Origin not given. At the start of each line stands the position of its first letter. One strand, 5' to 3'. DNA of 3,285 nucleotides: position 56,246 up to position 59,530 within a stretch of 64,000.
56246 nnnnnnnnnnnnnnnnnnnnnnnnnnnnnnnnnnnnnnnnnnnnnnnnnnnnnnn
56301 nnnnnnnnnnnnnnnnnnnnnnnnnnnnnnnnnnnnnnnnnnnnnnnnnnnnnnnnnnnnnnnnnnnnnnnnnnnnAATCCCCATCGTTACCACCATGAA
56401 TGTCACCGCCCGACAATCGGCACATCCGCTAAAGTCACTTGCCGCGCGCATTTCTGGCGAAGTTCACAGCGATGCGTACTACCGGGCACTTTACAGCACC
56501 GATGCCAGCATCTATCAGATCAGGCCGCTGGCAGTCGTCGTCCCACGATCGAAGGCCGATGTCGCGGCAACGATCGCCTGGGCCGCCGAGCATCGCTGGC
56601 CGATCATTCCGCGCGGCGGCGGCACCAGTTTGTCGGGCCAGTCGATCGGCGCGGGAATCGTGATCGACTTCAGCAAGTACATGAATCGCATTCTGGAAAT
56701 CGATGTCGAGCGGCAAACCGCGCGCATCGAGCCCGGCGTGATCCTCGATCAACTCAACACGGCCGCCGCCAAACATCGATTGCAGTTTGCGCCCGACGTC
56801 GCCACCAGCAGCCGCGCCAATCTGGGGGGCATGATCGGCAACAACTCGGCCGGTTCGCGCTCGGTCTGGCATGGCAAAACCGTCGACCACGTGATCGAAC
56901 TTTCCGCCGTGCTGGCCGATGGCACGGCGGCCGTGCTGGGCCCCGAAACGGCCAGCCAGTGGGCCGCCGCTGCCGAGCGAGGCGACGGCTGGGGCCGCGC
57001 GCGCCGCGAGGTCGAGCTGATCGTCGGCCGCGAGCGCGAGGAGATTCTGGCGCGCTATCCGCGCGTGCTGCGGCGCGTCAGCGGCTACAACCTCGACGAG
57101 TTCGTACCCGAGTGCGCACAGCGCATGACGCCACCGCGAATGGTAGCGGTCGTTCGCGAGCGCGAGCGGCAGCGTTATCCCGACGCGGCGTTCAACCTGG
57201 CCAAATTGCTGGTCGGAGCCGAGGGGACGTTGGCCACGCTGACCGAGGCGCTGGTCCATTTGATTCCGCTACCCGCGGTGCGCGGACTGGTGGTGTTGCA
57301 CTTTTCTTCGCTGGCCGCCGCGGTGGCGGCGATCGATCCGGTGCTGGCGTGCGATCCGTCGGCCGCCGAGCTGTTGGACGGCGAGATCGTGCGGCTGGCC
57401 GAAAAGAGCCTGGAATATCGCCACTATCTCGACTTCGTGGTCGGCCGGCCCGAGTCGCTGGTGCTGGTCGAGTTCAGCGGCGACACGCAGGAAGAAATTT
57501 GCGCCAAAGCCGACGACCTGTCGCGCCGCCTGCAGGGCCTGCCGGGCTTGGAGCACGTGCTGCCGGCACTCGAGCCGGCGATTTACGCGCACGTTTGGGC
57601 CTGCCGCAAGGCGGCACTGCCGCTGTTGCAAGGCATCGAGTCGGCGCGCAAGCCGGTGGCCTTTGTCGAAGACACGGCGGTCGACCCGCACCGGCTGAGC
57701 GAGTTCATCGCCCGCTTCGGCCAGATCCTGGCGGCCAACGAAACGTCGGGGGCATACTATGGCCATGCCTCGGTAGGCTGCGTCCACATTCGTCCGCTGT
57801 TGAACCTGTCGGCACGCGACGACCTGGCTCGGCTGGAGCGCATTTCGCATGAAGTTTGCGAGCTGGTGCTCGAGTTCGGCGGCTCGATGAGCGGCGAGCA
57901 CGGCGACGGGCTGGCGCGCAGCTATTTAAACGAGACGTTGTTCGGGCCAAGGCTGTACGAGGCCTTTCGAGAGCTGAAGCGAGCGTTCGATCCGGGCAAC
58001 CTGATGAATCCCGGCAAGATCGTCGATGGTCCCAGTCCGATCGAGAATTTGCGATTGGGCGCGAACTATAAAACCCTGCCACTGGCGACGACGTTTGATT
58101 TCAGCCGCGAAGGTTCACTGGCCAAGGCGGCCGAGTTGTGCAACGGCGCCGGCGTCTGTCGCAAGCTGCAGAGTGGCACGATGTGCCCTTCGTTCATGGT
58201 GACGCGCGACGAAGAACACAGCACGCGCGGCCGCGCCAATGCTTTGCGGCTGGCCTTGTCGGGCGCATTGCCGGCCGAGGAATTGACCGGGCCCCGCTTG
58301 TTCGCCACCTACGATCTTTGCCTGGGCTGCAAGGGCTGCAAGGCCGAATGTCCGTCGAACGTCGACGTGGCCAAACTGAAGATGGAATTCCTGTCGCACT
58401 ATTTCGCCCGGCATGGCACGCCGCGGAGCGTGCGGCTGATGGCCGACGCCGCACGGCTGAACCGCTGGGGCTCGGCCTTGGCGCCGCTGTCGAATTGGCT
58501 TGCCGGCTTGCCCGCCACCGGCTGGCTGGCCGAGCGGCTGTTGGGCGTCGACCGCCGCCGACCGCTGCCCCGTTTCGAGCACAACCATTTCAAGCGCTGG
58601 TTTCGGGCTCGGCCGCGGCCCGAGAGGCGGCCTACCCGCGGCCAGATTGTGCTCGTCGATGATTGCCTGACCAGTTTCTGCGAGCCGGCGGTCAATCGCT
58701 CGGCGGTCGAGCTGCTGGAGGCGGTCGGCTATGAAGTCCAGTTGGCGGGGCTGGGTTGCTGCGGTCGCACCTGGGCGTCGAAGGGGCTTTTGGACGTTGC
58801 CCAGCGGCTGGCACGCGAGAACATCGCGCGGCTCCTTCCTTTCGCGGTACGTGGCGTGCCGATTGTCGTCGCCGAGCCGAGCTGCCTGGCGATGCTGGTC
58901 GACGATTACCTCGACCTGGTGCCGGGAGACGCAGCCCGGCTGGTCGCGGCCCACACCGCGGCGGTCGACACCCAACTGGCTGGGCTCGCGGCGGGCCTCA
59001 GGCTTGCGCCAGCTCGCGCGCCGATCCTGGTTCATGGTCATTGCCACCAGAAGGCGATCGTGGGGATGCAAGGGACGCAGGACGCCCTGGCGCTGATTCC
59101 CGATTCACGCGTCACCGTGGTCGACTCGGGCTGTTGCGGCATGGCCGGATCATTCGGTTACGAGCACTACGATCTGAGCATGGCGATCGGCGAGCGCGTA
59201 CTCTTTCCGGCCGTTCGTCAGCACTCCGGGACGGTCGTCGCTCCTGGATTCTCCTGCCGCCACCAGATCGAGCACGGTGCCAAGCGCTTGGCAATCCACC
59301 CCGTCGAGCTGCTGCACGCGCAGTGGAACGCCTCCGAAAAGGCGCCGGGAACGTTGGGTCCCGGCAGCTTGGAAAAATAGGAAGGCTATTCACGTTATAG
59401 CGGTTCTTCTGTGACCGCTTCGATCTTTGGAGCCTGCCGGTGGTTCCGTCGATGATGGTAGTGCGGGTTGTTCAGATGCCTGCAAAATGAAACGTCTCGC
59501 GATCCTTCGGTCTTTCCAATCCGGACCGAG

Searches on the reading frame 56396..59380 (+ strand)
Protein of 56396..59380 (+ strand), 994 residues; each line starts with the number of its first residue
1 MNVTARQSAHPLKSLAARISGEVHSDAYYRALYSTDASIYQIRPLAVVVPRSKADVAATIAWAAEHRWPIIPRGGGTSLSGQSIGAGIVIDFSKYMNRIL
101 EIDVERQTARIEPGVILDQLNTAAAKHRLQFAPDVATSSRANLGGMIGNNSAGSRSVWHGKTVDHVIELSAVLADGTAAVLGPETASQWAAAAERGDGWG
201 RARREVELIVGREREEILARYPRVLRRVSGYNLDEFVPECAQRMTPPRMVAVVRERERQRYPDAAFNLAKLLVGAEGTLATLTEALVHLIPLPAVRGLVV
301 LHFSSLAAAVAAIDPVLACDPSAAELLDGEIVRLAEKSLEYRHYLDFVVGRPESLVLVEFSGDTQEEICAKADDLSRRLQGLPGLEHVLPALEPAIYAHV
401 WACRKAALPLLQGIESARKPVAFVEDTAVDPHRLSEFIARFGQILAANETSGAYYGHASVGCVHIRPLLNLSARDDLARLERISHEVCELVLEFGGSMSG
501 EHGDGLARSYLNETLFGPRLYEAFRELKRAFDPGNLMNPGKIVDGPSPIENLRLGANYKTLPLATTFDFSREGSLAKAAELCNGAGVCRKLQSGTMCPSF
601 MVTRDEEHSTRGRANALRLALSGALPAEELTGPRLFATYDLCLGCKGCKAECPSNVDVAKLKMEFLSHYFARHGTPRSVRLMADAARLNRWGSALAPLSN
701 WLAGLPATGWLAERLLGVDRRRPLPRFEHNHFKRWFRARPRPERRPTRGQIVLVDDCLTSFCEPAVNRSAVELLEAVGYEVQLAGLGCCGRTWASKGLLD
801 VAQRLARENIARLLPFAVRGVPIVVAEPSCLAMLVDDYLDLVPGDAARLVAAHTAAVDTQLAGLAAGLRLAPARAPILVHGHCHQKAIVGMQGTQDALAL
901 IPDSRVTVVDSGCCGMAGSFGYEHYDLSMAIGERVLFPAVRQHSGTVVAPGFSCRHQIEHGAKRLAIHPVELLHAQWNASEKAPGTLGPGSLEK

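Call 61: search_protein_families(library=pfam, proteins=[window:56396-59380:+], max_evalue=0.00001)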
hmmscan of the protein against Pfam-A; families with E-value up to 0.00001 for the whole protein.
window:56396-59380:+ (994 aa): 5 families
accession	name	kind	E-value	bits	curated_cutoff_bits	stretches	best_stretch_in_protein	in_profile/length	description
PF02913.24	FAD-oxidase_C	-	4.3e-50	171.2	21.2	1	293-542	2-248/248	FAD linked oxidases, C-terminal domain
PF01565.28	FAD_binding_4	-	2.1e-40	138.1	26.4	1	44-179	1-136/139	FAD binding domain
PF02754.22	CCG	-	4.4e-09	36.8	20.6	0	756-834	6-84/85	Cysteine-rich domain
PF13534.11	Fer4_17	-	6.7e-08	33.4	22.2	1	582-657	2-61/61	4Fe-4S dicluster domain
PF13183.11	Fer4_8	-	3.6e-07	31.1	27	1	579-656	2-68/68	4Fe-4S dicluster domain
